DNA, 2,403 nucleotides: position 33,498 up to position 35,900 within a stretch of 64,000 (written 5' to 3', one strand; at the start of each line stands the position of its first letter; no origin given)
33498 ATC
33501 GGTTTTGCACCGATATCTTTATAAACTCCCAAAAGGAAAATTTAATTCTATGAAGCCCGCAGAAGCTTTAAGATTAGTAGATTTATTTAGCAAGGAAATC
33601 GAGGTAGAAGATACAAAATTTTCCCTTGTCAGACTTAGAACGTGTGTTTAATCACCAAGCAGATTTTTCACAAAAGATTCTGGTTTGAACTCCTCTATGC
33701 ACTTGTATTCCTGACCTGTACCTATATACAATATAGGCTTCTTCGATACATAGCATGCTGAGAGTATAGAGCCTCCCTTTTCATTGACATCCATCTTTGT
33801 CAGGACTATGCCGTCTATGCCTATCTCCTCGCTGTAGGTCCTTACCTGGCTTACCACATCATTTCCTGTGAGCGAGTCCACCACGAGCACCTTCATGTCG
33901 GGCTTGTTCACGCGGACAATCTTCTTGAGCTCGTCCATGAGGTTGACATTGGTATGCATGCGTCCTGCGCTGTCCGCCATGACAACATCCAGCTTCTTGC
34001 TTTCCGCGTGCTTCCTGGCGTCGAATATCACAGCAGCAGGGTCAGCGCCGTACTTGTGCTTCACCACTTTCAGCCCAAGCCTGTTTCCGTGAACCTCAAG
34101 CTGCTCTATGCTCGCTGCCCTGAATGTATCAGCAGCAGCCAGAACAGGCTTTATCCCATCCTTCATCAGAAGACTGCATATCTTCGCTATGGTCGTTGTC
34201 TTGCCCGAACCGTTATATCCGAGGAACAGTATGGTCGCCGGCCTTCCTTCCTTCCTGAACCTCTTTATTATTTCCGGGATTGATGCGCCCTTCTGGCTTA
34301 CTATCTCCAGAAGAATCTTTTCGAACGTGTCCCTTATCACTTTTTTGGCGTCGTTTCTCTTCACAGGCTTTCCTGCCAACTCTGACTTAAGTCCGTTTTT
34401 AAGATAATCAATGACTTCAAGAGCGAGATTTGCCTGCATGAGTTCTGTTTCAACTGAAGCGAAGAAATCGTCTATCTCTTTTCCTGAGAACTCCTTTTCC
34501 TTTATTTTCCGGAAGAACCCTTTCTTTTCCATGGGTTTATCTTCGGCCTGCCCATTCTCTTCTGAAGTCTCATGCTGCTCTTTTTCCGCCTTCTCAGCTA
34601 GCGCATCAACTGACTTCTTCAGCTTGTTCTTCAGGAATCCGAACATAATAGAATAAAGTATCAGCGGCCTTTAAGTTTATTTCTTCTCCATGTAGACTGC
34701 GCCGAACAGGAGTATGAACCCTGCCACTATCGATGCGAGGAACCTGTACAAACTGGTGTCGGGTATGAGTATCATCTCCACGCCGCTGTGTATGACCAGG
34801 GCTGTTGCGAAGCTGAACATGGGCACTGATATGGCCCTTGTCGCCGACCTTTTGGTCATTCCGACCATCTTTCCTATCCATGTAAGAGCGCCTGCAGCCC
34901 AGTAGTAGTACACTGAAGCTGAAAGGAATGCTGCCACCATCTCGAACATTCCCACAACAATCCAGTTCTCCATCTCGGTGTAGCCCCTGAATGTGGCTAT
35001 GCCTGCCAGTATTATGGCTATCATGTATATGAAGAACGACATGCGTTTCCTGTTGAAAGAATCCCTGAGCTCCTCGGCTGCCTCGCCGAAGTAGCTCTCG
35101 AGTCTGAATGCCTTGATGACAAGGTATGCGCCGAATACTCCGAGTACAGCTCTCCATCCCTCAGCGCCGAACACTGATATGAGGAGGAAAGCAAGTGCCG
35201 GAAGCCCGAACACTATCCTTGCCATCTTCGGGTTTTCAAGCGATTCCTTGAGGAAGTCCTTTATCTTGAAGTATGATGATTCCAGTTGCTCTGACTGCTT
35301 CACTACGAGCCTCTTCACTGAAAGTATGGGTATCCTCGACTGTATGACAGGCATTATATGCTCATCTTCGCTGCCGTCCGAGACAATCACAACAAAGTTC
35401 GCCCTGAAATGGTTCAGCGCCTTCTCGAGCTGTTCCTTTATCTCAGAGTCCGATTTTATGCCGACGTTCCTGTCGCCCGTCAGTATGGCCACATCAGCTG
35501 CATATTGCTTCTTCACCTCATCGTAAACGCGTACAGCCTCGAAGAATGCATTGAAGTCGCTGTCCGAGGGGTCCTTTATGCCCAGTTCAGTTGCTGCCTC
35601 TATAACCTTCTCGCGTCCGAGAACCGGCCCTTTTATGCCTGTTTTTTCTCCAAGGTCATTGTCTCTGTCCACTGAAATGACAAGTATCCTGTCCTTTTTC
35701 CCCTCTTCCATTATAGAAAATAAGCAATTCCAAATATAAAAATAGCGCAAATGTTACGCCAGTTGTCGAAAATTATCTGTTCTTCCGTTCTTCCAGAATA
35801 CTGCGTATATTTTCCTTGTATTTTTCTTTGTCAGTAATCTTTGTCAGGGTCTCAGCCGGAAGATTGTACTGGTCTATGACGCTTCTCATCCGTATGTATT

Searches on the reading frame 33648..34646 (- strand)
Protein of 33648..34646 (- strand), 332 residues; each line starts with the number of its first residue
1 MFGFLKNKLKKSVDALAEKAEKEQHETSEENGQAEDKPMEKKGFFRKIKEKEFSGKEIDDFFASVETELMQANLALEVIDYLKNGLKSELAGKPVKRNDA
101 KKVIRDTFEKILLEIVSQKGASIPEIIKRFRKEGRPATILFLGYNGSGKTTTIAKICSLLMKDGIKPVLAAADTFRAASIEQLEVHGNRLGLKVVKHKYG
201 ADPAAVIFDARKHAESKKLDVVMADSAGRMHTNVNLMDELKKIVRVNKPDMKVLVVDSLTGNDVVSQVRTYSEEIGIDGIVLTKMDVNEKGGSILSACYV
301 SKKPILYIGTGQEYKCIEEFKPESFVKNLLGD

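Call 22: search_protein_families(library=pfam, proteins=[window:33648-34646:-], max_evalue=0.001)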
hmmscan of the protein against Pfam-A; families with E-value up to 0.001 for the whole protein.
window:33648-34646:- (332 aa): 5 families
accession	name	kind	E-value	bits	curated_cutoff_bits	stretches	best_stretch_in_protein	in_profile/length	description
PF00448.28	SRP54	-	6.9e-69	231.9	22.7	1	137-331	2-196/196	SRP54-type protein, GTPase domain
PF13245.12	AAA_19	-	0.00021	21.9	25.1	1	138-180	13-56/134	AAA domain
PF13604.12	AAA_30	-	0.00048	20.3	27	0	139-232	21-102/191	AAA domain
PF25199.1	nSTAND_NTPase5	-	0.0006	20.1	34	0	125-173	31-79/145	Novel STAND NTPase 5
PF02881.24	SRP54_N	-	0.00074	20.1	22.4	0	44-106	8-73/75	SRP54-type protein, helical bundle domain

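Call 23: list_cluster_members(proteins=[window:33648-34646:-, window:3232-5952:+, window:61473-62432:+, window:11183-11353:+, window:13517-15163:+, window:15575-16126:+])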
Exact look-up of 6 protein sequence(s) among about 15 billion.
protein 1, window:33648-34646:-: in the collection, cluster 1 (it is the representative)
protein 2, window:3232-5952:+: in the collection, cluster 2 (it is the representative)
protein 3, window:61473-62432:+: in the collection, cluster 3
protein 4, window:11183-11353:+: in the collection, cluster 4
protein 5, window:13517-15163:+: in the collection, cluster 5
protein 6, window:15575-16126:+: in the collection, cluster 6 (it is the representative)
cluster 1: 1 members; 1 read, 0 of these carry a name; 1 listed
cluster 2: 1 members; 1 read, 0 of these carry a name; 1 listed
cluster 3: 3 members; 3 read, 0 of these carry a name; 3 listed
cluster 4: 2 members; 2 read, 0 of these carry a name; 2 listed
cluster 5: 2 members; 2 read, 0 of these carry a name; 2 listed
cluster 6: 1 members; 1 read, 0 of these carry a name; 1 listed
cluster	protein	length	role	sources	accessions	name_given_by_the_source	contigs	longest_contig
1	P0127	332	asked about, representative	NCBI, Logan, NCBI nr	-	-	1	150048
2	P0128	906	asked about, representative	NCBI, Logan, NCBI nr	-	-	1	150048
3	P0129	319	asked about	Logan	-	-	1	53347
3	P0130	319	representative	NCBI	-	-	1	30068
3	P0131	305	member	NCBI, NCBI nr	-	-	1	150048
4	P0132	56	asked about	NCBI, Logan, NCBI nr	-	-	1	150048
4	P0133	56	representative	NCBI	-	-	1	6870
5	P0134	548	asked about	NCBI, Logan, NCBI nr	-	-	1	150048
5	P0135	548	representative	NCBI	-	-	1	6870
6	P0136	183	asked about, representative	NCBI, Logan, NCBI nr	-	-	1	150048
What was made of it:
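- Checked: The exact peptide is on record as a called protein in NCBI-derived collections (call 23).
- Tried and rejected: The cluster look-up gave no names (call 23).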

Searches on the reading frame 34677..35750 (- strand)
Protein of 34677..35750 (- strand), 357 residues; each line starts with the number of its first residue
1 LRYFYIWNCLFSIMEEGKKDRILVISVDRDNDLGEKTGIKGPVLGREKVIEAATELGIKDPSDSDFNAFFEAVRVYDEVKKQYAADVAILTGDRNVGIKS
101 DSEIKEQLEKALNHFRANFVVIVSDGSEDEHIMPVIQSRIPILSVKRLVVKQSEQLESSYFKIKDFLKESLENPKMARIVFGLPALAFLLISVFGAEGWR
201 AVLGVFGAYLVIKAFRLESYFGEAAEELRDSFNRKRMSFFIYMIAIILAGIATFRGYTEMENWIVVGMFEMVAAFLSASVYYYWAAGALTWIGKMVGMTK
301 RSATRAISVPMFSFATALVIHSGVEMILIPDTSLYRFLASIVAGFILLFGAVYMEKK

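Call 22: search_protein_families(library=pfam, proteins=[window:34677-35750:-], max_evalue=0.001)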
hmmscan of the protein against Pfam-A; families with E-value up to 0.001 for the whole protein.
window:34677-35750:- (357 aa): 1 family
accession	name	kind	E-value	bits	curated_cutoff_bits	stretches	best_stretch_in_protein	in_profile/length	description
PF04123.18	DUF373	-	2.1e-92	310.6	28.3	1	21-346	1-331/335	Domain of unknown function (DUF373)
